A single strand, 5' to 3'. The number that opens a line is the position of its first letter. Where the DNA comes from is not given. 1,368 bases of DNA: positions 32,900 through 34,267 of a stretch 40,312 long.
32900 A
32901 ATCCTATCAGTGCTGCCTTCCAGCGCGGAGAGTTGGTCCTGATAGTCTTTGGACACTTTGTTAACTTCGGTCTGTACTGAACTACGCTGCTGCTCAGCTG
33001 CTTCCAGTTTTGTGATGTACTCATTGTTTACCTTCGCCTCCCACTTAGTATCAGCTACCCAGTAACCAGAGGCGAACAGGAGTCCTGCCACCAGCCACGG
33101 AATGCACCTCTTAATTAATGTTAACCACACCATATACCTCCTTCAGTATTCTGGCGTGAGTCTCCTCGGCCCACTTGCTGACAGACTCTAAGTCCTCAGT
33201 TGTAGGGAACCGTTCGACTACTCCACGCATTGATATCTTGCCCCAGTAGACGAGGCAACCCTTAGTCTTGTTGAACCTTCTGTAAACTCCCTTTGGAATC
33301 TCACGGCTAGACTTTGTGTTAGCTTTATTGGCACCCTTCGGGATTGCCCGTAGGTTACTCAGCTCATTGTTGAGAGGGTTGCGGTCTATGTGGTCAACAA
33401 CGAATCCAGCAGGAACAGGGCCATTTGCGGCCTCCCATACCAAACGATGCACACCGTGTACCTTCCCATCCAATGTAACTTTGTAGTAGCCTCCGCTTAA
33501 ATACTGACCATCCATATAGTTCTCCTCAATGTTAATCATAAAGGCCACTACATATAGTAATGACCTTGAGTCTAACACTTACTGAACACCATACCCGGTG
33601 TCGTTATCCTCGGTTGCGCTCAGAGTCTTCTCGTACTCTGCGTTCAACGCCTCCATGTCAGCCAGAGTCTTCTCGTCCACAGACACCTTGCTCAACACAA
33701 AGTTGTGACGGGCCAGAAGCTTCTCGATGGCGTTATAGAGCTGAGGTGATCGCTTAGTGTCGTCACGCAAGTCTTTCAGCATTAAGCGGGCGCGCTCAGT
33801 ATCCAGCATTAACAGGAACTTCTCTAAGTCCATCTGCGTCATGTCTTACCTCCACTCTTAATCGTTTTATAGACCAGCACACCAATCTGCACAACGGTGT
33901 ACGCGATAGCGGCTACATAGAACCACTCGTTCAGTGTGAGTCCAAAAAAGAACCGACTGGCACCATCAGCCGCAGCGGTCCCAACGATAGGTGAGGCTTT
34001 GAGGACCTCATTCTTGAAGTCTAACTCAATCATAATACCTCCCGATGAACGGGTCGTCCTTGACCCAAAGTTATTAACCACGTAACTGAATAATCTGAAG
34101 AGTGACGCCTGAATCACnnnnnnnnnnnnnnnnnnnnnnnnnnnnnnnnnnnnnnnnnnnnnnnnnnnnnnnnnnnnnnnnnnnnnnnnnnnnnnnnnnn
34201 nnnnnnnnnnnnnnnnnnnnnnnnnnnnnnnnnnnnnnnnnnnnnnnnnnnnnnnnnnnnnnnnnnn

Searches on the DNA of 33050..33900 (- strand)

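Call 52: search_dna_similar(query=window:33050-33900:-, collection=phages, mode=near, max_rows=25)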
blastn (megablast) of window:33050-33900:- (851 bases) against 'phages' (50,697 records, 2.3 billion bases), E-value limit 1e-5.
Records with a match: 593; places in all: 595; records where one place covers at least 80% of the query: 1.
Best place of each record, by identity: 95-99% 158; 90-95% 201; 80-90% 215; 60-80% 19.
By first word of the organism name: Klebsiella 338; Escherichia 93; Salmonella 60; Yersinia 23; Kayfunavirus 17; Enterobacter 15; Citrobacter 10; Shigella 6; Przondovirus 6; Cronobacter 5; and 15 more.
By host as written in the record: Klebsiella pneumoniae 168; - 91; Escherichia coli 48; Klebsiella pneumoniae 135080 29; Salmonella enterica subsp. enterica serovar Typhi 28; Salmonella enterica subsp. enterica serovar Typhi strain BRD948 10; Klebsiella sp. 10; Klebsiella michiganensis 10; and 130 more.
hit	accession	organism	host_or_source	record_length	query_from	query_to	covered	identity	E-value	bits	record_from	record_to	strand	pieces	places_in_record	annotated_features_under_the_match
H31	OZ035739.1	Kayfunavirus AN24P4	-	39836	30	850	96%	78.4%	9e-143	512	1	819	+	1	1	record has no annotation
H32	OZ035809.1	Kayfunavirus T147P5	-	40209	30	850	75%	83.7%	9e-133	601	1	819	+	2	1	record has no annotation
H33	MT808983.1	Escherichia phage TM1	Escherichia coli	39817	1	470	55%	83.5%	2e-119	435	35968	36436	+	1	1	DNA packaging protein | homing endonuclease | type II holin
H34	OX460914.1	Kayfunavirus sp. EcoIv39_Milel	wastewater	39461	1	850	51%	88.1%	7e-119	515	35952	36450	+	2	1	record has no annotation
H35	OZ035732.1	Kayfunavirus PDP351P3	-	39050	30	470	52%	82.0%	7e-99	366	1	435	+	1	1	record has no annotation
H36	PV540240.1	Escherichia phage BUCT788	Escherichia coli E4002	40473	1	390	46%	87.8%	6e-125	453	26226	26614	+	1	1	terminase small subunit | holin | homing endonuclease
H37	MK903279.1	Escherichia phage Peacock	Escherichia coli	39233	1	371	44%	89.0%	1e-126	459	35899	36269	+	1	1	terminase small subunit | holin class II | ribosome_binding_site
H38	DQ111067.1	Escherichia phage K1F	-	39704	1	371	44%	88.7%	6e-125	453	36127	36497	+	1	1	18: unknown | 17.5: unknown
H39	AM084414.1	Escherichia phage K1F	-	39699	1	371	44%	88.7%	6e-125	453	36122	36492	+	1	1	18: gp18 protein | 17.5: gp17.5 protein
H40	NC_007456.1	Escherichia phage K1F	Escherichia coli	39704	1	371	44%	88.7%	6e-125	453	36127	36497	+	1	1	18: terminase small subunit | 17.5: holin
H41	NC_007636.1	Escherichia phage K1F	-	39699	1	371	44%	88.7%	6e-125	453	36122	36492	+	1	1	18: terminase small subunit | 17.5: holin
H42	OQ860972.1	Salmonella phage ST45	Salmonella enterica subsp. enterica ...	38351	1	371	44%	88.7%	6e-125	453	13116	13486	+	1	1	DNA packaging protein A | class II holin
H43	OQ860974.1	Salmonella phage ST38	Salmonella enterica subsp. enterica ...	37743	1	371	44%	88.7%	6e-125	453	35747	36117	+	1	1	DNA packaging protein A | class II holin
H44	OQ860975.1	Salmonella phage ST37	Salmonella enterica subsp. enterica ...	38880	1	371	44%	88.7%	6e-125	453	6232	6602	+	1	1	DNA packaging protein A | class II holin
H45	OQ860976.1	Salmonella phage ST35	Salmonella enterica subsp. enterica ...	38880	1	371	44%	88.7%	6e-125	453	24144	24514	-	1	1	DNA packaging protein A | class II holin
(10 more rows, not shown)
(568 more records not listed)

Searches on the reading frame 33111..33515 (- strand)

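Call 21: search_protein_families(library=phrogs, proteins=[window:33111-33515:-])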
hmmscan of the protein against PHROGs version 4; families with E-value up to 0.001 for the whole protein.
window:33111-33515:- (134 aa): 12 families
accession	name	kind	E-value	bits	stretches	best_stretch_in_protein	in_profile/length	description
phrog_99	-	DNA, RNA and nucleotide metabolism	3.2e-25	90.6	1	5-119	145-255/383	HNH endonuclease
phrog_4578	-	DNA, RNA and nucleotide metabolism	1.2e-18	68.3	1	18-124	10-115/130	HNH endonuclease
phrog_59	-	DNA, RNA and nucleotide metabolism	1.5e-16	61.8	1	7-56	173-224/423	HNH endonuclease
phrog_959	-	DNA, RNA and nucleotide metabolism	1.7e-13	51.5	1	7-77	41-116/138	HNH endonuclease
phrog_1891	-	DNA, RNA and nucleotide metabolism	1e-12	49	1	12-63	156-208/255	HNH endonuclease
phrog_826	-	DNA, RNA and nucleotide metabolism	8.3e-12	46.2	1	7-69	94-160/281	HNH endonuclease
phrog_1492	-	DNA, RNA and nucleotide metabolism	1.5e-11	45.1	1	8-57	96-149/414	HNH endonuclease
phrog_3593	-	DNA, RNA and nucleotide metabolism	6.8e-09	36.7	1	8-81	81-158/210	HNH endonuclease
phrog_6254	-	DNA, RNA and nucleotide metabolism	1.1e-08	36.5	1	7-79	23-95/154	HNH endonuclease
phrog_15471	-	DNA, RNA and nucleotide metabolism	1.5e-08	35.7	1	8-79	16-95/183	HNH endonuclease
phrog_1872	-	DNA, RNA and nucleotide metabolism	1.6e-06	29.2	1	8-48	48-90/166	endonuclease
phrog_36769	-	unknown function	0.00024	21.5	1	17-92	237-316/367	-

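Call 22: search_protein_families(library=pfam, proteins=[window:33111-33515:-])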
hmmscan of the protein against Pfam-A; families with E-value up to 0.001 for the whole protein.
window:33111-33515:- (134 aa): 1 family
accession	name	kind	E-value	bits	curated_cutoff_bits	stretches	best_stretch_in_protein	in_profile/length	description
PF13392.12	HNH_3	-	2.3e-18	66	24.8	1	21-63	2-44/46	HNH endonuclease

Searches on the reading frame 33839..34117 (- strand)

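Call 21: search_protein_families(library=phrogs, proteins=[window:33839-34117:-])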
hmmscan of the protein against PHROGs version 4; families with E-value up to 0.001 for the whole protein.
window:33839-34117:- (92 aa): 1 family
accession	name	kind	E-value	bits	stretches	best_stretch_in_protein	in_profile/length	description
phrog_920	-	lysis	4e-26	91.3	1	29-89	3-58/67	holin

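Call 22: search_protein_families(library=pfam, proteins=[window:33839-34117:-])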
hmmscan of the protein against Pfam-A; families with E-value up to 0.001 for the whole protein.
window:33839-34117:- (92 aa): 1 family
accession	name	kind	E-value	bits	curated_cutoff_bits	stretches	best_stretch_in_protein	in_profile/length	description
PF10746.14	Phage_holin_2_2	-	4.9e-22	77.8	25.4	1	32-84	1-53/61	Phage holin T7 family, holin superfamily II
